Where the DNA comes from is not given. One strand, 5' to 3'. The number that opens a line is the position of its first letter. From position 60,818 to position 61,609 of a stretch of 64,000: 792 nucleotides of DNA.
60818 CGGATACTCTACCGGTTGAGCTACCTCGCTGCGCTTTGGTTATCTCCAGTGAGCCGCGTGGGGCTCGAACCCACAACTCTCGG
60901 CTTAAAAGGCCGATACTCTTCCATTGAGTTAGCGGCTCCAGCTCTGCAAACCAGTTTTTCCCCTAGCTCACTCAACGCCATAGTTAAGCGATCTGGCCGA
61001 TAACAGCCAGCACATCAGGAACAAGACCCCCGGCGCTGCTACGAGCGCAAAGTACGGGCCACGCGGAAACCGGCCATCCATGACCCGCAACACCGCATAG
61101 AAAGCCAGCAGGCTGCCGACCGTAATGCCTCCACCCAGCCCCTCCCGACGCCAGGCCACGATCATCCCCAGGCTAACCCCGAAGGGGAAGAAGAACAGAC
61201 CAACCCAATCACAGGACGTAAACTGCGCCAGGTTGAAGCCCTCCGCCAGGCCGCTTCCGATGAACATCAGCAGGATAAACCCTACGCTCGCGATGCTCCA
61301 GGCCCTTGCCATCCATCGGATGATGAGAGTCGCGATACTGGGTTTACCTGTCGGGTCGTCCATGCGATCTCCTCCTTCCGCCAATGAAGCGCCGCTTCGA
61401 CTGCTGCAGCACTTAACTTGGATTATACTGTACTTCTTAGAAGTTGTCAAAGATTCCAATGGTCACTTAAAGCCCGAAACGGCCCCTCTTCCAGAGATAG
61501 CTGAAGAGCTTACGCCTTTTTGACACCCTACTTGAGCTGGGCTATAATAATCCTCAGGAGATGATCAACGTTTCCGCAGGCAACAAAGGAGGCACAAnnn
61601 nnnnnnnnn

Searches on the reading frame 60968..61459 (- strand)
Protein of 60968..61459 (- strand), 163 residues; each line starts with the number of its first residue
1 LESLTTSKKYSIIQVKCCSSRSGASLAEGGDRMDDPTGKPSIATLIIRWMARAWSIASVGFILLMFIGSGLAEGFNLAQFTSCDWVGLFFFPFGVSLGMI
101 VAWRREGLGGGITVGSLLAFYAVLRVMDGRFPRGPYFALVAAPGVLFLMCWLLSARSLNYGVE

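Call 71: search_protein_families(library=pfam, proteins=[window:60968-61459:-], max_evalue=0.00001)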
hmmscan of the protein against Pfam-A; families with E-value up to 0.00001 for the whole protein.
window:60968-61459:- (163 aa): 1 family
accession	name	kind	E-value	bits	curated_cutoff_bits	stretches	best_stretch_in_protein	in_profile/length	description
PF24709.1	DUF7670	-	3.2e-11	44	29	1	46-156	7-115/118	Domain of unknown function (DUF7670)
